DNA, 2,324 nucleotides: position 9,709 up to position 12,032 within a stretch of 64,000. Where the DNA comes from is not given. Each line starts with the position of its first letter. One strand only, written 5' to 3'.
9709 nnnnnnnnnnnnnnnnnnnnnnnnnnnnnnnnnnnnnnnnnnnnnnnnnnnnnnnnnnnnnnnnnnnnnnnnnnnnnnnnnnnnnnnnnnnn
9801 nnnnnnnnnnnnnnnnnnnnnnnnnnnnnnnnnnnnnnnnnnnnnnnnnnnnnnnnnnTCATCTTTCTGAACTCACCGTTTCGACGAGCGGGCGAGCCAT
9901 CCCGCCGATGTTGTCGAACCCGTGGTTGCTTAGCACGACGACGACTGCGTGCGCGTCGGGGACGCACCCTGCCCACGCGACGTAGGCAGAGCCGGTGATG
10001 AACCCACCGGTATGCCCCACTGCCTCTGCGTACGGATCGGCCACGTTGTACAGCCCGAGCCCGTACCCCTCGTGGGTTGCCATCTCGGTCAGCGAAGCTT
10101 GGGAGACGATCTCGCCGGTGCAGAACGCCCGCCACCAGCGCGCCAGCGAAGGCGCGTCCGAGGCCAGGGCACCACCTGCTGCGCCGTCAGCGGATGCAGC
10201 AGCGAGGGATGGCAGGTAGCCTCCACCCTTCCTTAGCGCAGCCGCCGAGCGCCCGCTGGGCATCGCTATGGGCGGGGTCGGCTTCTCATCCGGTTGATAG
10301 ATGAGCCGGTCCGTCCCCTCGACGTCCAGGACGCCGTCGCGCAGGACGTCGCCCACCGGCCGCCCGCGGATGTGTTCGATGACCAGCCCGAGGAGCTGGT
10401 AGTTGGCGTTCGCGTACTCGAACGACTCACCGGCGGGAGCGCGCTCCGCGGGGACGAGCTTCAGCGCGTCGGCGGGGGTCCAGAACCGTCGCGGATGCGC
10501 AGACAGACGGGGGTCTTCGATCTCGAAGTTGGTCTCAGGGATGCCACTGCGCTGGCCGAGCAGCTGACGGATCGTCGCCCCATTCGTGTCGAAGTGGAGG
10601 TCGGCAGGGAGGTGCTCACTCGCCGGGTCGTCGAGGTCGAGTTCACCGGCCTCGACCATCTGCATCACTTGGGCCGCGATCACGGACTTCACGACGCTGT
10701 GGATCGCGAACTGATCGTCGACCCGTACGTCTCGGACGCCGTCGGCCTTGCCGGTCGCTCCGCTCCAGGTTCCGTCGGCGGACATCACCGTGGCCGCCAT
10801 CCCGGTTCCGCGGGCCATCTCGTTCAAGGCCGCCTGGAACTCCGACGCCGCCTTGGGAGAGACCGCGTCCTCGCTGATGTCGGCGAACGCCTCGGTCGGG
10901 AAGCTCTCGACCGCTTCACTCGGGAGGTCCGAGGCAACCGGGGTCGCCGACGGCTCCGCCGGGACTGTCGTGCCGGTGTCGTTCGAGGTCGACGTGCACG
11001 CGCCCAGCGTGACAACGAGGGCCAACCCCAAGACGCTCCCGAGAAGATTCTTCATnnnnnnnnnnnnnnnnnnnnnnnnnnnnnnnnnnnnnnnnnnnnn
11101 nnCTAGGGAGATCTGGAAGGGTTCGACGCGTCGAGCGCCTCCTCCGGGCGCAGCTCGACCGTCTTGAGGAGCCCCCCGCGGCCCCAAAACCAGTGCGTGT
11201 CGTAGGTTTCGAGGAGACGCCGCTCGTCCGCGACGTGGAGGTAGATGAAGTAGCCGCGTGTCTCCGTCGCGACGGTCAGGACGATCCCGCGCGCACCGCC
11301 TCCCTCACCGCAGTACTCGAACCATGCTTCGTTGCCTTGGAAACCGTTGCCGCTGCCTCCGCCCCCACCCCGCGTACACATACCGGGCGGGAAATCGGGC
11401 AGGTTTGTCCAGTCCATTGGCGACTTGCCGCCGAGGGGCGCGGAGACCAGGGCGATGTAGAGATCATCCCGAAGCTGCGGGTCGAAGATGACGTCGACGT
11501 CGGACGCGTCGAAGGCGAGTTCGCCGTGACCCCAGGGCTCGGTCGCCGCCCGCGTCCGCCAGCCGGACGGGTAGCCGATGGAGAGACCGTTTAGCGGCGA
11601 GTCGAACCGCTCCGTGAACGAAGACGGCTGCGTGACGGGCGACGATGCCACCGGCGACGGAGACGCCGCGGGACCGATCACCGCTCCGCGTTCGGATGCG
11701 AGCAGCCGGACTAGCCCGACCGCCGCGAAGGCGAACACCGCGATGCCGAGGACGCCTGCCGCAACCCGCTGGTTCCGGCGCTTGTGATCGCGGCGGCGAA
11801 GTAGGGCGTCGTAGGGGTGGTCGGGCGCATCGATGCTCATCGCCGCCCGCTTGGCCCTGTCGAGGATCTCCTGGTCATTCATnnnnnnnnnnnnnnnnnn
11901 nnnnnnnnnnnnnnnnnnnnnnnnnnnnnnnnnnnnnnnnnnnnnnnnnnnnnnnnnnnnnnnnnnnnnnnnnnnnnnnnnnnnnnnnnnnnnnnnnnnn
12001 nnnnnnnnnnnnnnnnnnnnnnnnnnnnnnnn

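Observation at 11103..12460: Two paralogous ECF sigma/anti-sigma pairs sharing a GG-rich-N15-CTCTAC promoter-like motif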

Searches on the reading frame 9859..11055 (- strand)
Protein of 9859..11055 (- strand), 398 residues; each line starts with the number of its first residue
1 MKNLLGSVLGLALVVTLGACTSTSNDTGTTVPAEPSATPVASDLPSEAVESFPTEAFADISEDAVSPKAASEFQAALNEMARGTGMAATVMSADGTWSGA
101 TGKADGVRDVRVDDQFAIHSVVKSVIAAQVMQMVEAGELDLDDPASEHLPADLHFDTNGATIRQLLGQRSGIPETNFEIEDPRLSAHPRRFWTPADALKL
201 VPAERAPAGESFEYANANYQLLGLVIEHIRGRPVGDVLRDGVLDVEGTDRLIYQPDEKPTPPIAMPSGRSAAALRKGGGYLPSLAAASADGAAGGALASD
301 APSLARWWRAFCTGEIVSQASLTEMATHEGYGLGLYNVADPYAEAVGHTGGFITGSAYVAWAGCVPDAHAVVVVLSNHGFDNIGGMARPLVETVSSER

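Call 5: search_protein_families(library=pfam, proteins=[window:9859-11055:-], max_evalue=0.01)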
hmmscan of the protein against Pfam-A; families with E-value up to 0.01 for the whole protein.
window:9859-11055:- (398 aa): 2 families
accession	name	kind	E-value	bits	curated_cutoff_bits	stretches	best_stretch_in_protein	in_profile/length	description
PF00144.29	Beta-lactamase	-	9.7e-37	127.3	27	1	80-379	11-311/329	Beta-lactamase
PF13354.11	Beta-lactamase2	-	0.0007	19.4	22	1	109-144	14-49/214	Beta-lactamase enzyme family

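Call 11: search_protein_families(library=ncbifam, proteins=[window:9859-11055:-], max_evalue=0.01)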
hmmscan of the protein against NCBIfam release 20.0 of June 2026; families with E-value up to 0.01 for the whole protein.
window:9859-11055:- (398 aa): 17 families
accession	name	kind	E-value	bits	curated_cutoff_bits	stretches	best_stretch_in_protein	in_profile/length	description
NF052559.1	MthAcHydAcmB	equivalog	2.2e-15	56.3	550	1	71-255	12-215/391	methyl acetate hydrolase AcmB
NF007943.0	PRK10662.1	equivalog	8.7e-07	27.9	266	1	62-257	29-228/380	D-alanyl-D-alanine-carboxypeptidase/endopeptidase AmpH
NF038269.1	lipase_LipE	equivalog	2.6e-06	26.8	750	1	103-175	76-147/407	lipase LipE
NF033085.1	bla_class_C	equivalog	2.9e-05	23.1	415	1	81-170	19-110/356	class C beta-lactamase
NF009622.0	PRK13128.1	equivalog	3.5e-05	22.5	443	1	73-256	12-195/518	D-aminopeptidase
NF050810.1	blaCHC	exception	0.00013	21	780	1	64-174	24-137/387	CHC family extended-spectrum class C beta-lactamase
NF033103.1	bla_class_A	equivalog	0.00051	19.3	200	1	109-143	27-61/257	class A beta-lactamase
NF000239.3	MOX_CMY1_fam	exception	0.00066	19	770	1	61-151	28-119/383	CMY-1/MOX family class C beta-lactamase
NF033700.1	blaCMA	exception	0.00082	18.5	887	1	84-256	40-206/375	CMA family class C beta-lactamase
NF040478.1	blaLAQ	exception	0.0014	17.6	850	1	84-167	45-130/380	LAQ family class C beta-lactamase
NF050797.1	blaCESS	exception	0.0016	17.8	525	1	56-143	23-99/296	CESS family extended-spectrum class A beta-lactamase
NF033698.1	blaCSA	exception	0.0021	17.1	884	1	84-245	40-194/375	CSA family class C beta-lactamase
NF000423.2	blaSRT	exception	0.0026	17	860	0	108-248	68-199/378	SRT/SST family class C beta-lactamase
NF012172.1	FOX-MOX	exception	0.0039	16.2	700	1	62-152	26-117/382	FOX/MOX family class C beta-lactamase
NF041665.1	blaPSZ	exception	0.0057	15.7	850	0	84-165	45-128/379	PSZ family class C beta-lactamase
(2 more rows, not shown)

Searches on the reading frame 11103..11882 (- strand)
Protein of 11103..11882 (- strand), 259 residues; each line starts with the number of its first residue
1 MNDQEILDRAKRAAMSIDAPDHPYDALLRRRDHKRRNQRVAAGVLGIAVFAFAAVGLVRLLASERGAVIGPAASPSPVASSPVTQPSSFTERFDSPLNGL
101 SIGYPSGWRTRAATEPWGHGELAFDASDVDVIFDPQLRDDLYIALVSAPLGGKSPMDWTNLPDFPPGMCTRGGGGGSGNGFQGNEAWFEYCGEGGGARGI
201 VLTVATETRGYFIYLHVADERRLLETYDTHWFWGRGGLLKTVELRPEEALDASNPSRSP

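Call 5: search_protein_families(library=pfam, proteins=[window:11103-11882:-], max_evalue=0.01)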
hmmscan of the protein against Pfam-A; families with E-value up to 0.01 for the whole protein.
window:11103-11882:- (259 aa): 0 families

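Call 11: search_protein_families(library=ncbifam, proteins=[window:11103-11882:-], max_evalue=0.01)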
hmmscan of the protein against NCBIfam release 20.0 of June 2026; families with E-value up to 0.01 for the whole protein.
window:11103-11882:- (259 aa): 0 families

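Call 13: find_encoding_contigs(protein=window:11103-11882:-, flank=3000, max_places=10)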
Protein window:11103-11882:- (259 aa): no gene with exactly this product is on record in the collection.

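Call 47: search_protein_families(library=pfam, proteins=[window:11103-11882:-], max_evalue=10)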
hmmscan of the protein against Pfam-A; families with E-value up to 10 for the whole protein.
window:11103-11882:- (259 aa): 1 family
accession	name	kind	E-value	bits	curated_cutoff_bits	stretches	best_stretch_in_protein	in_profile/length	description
PF24891.1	DUF7742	-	0.082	13.5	27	1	109-147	43-81/87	Domain of unknown function (DUF7742)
